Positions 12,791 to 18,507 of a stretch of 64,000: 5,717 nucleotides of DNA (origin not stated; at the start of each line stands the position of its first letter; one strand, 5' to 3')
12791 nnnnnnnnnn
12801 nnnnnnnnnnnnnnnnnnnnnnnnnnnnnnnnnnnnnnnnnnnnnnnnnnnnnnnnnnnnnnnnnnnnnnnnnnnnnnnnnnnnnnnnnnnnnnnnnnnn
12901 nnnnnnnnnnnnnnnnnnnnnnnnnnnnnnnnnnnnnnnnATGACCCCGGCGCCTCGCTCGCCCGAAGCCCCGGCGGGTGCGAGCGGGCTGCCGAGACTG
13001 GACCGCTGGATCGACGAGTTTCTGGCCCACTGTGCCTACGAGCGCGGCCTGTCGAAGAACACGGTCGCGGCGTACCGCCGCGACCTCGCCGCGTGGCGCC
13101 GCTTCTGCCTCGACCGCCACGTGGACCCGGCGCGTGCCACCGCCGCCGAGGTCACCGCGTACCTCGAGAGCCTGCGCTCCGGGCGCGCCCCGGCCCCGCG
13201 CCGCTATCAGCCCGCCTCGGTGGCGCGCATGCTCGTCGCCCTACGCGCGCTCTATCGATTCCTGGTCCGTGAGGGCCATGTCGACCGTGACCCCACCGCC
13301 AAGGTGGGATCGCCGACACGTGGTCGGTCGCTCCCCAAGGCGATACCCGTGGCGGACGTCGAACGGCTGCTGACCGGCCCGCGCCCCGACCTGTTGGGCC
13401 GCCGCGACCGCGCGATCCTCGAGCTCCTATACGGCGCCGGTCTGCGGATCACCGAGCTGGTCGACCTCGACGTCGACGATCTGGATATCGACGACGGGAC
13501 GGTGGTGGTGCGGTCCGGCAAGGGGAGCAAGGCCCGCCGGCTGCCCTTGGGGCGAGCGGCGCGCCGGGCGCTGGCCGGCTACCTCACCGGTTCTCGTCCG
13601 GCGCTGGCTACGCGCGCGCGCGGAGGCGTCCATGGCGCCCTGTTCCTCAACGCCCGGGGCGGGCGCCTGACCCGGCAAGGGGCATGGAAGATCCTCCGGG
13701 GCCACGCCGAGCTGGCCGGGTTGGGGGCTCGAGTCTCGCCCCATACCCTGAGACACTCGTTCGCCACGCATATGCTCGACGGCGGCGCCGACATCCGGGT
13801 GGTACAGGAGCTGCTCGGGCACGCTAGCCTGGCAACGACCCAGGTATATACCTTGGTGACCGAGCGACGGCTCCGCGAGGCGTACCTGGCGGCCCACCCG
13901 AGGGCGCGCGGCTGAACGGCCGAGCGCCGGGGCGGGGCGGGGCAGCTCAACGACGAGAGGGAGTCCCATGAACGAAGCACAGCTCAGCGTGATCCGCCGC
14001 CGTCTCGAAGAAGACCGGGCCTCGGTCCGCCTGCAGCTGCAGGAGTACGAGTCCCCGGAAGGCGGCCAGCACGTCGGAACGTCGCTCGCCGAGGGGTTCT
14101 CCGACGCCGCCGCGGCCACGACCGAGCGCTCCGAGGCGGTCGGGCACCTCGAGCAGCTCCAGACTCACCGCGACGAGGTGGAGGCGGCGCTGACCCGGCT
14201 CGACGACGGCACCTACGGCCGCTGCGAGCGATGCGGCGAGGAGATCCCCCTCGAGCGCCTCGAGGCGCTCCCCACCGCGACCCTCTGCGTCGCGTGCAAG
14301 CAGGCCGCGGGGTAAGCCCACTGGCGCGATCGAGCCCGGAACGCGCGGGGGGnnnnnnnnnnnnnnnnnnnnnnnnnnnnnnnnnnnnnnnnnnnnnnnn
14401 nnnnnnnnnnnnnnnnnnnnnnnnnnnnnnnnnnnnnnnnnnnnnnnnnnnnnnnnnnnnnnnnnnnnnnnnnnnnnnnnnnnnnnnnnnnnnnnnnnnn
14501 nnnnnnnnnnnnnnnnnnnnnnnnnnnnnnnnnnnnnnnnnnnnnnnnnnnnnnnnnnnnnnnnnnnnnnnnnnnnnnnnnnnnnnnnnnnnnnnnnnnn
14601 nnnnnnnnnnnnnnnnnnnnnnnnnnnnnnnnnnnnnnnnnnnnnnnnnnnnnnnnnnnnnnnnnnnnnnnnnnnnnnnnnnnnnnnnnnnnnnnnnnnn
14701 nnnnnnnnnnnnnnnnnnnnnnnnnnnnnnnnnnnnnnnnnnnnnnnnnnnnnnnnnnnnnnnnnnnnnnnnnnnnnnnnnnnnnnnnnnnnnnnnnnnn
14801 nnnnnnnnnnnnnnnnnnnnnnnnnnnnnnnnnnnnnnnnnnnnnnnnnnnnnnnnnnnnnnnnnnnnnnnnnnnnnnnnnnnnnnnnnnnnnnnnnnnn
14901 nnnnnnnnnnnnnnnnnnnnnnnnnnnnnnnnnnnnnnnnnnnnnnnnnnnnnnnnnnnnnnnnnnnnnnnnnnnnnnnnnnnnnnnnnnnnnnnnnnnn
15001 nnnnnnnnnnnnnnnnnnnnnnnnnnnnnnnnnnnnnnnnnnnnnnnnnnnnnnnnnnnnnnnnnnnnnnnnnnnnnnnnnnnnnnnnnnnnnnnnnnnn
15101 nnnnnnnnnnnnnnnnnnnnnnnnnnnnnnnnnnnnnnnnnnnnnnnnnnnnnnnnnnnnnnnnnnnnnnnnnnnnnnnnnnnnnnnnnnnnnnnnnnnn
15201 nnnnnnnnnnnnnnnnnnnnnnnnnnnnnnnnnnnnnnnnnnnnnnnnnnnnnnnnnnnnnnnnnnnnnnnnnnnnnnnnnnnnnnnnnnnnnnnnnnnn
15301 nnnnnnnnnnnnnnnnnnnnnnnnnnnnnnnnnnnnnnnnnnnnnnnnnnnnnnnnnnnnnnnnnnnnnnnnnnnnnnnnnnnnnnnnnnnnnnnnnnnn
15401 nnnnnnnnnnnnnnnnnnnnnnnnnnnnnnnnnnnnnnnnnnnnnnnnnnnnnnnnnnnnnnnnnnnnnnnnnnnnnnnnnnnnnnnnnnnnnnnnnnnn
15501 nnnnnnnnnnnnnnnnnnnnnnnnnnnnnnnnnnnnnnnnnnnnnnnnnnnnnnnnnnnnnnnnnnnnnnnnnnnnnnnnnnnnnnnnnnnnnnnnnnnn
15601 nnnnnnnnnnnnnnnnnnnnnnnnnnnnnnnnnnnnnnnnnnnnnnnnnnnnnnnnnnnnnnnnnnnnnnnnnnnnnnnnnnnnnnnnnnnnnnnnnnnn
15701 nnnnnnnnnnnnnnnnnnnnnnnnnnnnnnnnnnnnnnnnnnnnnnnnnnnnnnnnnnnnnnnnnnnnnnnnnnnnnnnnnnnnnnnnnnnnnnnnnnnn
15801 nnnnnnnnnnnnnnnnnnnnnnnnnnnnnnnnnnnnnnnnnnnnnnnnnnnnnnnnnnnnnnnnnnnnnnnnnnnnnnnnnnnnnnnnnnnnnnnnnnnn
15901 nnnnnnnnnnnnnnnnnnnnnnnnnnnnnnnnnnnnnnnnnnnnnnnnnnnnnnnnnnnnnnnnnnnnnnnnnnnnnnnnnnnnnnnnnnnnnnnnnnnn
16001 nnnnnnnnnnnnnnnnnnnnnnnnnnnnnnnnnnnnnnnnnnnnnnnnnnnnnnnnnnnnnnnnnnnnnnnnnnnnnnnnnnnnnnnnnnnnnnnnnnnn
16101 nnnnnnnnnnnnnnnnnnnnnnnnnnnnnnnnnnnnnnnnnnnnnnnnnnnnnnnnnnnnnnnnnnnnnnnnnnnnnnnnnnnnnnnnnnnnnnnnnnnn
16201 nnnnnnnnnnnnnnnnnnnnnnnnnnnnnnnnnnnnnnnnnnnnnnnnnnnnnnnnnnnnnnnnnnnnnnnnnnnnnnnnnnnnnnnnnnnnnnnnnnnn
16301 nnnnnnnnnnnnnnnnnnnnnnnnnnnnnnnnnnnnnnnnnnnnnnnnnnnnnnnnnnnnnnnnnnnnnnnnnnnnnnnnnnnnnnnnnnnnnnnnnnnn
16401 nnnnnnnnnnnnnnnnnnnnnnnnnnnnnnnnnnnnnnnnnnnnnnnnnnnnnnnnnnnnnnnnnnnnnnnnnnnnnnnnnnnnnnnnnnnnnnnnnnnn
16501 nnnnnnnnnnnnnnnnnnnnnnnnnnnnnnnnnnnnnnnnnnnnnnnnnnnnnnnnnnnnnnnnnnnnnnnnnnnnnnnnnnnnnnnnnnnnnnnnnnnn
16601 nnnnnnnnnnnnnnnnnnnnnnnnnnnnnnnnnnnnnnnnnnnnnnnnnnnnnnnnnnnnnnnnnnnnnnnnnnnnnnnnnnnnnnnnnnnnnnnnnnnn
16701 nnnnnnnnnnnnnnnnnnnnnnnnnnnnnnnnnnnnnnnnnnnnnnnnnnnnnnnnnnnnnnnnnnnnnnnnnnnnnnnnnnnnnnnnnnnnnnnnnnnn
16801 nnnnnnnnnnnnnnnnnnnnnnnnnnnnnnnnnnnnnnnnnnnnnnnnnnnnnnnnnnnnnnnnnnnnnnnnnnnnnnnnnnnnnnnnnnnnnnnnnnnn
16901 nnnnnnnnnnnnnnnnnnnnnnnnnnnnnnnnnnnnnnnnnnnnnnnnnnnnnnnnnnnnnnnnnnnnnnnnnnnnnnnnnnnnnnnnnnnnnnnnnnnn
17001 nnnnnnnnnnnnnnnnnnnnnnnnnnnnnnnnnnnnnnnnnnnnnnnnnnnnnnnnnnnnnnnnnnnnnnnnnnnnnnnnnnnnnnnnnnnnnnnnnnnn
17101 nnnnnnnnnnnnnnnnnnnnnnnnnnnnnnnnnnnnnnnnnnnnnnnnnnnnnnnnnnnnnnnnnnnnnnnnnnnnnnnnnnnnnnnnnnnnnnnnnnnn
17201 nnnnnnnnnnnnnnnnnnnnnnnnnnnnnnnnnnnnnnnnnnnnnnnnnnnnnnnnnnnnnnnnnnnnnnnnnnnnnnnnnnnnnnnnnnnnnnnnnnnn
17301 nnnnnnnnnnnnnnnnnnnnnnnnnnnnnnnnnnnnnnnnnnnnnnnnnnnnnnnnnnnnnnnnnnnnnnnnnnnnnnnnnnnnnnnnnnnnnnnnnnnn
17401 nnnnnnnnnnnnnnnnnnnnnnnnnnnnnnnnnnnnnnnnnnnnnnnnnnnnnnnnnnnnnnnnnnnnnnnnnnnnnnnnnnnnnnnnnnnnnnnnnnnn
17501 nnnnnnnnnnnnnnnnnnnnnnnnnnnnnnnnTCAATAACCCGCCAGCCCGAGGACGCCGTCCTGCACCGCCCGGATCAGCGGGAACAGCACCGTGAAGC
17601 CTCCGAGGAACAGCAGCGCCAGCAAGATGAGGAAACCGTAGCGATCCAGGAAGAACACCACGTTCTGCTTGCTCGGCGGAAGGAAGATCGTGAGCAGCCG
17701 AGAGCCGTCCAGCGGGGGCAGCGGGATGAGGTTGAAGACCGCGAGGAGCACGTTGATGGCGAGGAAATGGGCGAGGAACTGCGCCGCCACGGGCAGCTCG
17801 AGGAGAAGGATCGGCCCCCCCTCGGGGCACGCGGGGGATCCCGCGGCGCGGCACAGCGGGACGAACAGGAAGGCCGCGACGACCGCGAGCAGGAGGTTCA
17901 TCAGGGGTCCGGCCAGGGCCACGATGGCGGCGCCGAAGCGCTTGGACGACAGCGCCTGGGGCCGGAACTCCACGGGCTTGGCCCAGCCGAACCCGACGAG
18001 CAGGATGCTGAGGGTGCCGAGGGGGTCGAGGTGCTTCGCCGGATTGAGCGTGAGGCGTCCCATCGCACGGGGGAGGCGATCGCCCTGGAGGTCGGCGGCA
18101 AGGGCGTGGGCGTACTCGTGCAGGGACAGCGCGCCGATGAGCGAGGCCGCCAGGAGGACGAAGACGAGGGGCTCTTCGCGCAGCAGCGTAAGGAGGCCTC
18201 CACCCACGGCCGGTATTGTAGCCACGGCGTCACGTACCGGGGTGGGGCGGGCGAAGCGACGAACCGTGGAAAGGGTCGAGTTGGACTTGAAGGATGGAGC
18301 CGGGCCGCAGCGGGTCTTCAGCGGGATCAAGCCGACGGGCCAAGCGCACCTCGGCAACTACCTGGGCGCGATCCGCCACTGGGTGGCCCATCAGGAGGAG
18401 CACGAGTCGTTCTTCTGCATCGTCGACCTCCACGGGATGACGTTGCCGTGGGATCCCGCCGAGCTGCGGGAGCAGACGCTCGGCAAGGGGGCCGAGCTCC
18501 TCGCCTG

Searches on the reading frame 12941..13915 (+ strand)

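Call 7: search_protein_families(library=pfam, proteins=[window:12941-13915:+], max_evalue=0.01)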
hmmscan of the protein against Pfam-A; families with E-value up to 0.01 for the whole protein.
window:12941-13915:+ (324 aa): 3 families
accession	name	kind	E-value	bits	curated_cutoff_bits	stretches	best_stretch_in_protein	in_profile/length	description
PF00589.27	Phage_integrase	-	1.1e-43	149.4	27.1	1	138-307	6-169/172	Phage integrase family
PF02899.23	Phage_int_SAM_1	-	1.3e-16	61.1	22.3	1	24-112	1-83/83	Phage integrase, N-terminal SAM-like domain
PF13495.12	Phage_int_SAM_4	-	2.3e-06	28.3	27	1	23-109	1-79/85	Phage integrase, N-terminal SAM-like domain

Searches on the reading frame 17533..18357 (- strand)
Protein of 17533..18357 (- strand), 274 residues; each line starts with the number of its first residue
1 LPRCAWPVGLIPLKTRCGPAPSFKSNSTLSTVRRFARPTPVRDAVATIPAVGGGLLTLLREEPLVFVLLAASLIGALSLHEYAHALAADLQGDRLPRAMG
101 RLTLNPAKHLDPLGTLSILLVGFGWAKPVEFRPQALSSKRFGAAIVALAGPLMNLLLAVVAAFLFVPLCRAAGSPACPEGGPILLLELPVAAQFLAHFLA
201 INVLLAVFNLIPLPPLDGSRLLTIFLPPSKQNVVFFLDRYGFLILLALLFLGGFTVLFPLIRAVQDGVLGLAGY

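Call 7: search_protein_families(library=pfam, proteins=[window:17533-18357:-], max_evalue=0.01)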
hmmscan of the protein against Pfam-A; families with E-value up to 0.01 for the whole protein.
window:17533-18357:- (274 aa): 1 family
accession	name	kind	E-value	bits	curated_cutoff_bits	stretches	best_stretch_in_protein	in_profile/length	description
PF02163.28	Peptidase_M50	-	5.2e-16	59.1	27.2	1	70-247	3-220/221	Peptidase family M50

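Call 38: search_protein_families(library=ncbifam, proteins=[window:17533-18357:-], max_evalue=0.01)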
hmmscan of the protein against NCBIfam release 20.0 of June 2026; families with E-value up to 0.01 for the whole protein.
window:17533-18357:- (274 aa): 3 families
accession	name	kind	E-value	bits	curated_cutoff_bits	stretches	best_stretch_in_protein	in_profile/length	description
TIGR00054.1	TIGR00054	equivalog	9e-05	21.5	147.55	0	198-254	351-413/421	RIP metalloprotease RseP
NF008046.0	PRK10779.1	equivalog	0.00061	19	477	0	195-244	380-434/450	sigma E protease regulator RseP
NF041501.1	cola_mem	domain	0.0015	17.6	150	1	137-222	180-256/312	FGLLP motif-containing membrane protein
